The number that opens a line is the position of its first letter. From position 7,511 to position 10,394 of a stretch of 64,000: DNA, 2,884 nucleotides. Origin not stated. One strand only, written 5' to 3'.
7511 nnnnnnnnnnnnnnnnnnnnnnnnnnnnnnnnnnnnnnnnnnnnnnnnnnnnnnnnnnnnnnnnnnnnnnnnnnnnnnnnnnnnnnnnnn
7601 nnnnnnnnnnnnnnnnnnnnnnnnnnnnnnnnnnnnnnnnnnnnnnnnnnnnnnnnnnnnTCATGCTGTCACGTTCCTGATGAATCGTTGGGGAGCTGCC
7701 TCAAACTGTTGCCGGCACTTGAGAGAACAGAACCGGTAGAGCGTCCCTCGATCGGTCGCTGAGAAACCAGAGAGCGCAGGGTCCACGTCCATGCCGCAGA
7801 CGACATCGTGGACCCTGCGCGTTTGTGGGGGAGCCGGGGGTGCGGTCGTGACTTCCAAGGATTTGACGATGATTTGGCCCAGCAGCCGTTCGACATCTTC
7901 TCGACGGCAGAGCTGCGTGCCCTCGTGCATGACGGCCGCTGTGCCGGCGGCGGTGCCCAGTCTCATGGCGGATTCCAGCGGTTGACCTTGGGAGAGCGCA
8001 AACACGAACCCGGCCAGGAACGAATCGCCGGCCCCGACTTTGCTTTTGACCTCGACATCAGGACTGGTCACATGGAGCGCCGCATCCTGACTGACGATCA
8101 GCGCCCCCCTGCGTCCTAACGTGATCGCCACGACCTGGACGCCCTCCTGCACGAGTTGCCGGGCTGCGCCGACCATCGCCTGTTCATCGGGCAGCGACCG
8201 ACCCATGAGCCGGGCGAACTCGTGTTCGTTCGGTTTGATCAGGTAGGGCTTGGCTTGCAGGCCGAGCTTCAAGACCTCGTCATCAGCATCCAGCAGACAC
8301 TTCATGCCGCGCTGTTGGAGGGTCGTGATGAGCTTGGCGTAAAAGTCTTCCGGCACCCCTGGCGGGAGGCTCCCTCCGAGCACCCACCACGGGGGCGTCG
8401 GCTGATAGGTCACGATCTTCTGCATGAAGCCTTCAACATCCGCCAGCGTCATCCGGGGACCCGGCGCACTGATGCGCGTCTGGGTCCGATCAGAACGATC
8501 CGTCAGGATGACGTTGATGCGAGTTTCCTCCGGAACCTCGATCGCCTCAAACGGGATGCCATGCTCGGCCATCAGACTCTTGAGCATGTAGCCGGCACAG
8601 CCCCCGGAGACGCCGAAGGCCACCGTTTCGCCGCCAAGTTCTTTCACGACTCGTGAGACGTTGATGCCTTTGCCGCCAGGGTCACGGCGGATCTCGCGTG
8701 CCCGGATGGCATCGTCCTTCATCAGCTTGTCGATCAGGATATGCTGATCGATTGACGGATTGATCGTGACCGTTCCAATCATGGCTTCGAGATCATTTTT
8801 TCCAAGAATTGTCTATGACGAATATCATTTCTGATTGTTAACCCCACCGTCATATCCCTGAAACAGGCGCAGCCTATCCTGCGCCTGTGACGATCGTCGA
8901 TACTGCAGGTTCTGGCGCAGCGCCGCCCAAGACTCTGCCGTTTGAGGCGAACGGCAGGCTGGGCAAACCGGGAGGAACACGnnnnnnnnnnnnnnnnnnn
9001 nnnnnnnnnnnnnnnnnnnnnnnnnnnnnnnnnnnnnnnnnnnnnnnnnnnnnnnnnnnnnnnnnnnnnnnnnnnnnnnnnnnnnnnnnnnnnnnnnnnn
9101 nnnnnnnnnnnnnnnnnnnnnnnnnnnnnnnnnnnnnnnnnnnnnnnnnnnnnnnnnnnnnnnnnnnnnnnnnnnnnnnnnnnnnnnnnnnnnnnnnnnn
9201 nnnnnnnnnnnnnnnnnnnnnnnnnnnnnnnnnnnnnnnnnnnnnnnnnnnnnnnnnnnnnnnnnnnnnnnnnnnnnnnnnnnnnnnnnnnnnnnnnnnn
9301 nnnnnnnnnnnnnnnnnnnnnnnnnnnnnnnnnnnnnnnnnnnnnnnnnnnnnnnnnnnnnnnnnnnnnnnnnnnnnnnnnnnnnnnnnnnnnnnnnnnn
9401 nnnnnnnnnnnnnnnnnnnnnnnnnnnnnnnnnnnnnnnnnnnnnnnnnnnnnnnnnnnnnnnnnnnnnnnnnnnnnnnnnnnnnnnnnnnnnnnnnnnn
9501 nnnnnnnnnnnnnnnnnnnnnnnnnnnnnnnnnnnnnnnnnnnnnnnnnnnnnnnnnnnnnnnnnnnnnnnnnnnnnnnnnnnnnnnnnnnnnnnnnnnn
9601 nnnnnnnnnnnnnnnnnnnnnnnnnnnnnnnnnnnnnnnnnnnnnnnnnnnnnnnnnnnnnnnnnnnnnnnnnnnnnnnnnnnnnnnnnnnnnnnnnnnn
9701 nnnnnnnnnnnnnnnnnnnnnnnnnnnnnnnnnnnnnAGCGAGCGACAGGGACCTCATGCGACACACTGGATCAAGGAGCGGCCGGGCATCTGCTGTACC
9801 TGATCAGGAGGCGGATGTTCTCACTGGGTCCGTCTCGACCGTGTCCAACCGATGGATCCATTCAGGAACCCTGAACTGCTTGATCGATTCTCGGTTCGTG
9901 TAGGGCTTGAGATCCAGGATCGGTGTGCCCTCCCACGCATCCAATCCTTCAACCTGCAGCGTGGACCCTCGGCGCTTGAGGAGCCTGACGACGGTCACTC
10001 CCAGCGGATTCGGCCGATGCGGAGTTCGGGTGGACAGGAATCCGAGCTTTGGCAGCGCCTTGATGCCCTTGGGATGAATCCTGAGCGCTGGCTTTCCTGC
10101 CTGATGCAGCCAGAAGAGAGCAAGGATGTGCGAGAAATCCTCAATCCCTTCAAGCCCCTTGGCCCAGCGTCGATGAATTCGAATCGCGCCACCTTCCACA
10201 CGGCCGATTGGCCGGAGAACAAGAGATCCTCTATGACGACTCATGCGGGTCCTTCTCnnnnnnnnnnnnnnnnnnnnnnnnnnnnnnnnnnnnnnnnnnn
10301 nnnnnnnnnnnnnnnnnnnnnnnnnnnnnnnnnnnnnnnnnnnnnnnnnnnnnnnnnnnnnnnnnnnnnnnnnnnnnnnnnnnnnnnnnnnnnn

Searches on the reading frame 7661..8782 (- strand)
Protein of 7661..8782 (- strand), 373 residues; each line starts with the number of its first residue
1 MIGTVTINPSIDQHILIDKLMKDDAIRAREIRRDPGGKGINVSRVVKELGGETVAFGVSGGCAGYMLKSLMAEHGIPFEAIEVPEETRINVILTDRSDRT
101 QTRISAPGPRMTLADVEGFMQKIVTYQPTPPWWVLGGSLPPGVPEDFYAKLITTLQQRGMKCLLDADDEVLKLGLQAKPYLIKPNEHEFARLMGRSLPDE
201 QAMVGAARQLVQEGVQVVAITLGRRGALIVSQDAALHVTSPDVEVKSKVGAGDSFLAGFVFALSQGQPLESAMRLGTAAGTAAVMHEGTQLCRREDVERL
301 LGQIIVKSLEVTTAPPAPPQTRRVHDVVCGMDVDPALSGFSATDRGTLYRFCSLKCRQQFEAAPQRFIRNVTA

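Call 3: search_protein_families(library=pfam, proteins=[window:7661-8782:-], max_evalue=0.01)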
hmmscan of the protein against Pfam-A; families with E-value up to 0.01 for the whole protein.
window:7661-8782:- (373 aa): 5 families
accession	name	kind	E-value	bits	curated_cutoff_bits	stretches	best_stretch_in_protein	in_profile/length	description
PF00294.29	PfkB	-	7.5e-52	177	25.8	1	3-292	8-298/302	pfkB family carbohydrate kinase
PF08543.17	Phos_pyr_kin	-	2.6e-08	34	27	1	167-285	108-233/246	Phosphomethylpyrimidine kinase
PF01256.23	Carb_kinase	-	2e-06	27.9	27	1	151-267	84-203/242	NAD(P)H-hydrate dehydratase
PF04945.19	YHS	-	3.8e-06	27.2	30.3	1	325-368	2-44/47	YHS domain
PF24273.1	TRASH_HVO_1752_C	-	0.0084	16.7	27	0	327-366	5-42/47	HVO_1752, C-terminal TRASH domain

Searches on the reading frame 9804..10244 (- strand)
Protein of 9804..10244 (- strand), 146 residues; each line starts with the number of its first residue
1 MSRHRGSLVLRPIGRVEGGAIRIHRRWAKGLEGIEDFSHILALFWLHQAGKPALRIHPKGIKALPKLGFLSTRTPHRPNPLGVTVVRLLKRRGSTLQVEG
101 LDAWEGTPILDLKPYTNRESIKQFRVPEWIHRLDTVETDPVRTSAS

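Call 3: search_protein_families(library=pfam, proteins=[window:9804-10244:-], max_evalue=0.01)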
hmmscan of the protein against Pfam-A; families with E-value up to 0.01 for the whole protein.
window:9804-10244:- (146 aa): 1 family
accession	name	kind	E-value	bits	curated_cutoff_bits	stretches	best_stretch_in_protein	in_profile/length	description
PF01980.22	TrmO_N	-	1.8e-27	96.3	26.8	1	19-117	14-113/116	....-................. O N-terminal domain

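Call 70: search_protein_families(library=ncbifam, proteins=[window:9804-10244:-], max_evalue=0.01)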
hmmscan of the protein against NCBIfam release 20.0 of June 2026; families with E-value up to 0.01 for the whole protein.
window:9804-10244:- (146 aa): 1 family
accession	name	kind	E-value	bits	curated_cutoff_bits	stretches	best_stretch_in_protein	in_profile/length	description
TIGR00104.1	tRNA_TsaA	equivalog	2.2e-28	99.3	93.25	1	18-118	32-134/143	tRNA (N6-threonylcarbamoyladenosine(37)-N6)-methyltransferase TrmO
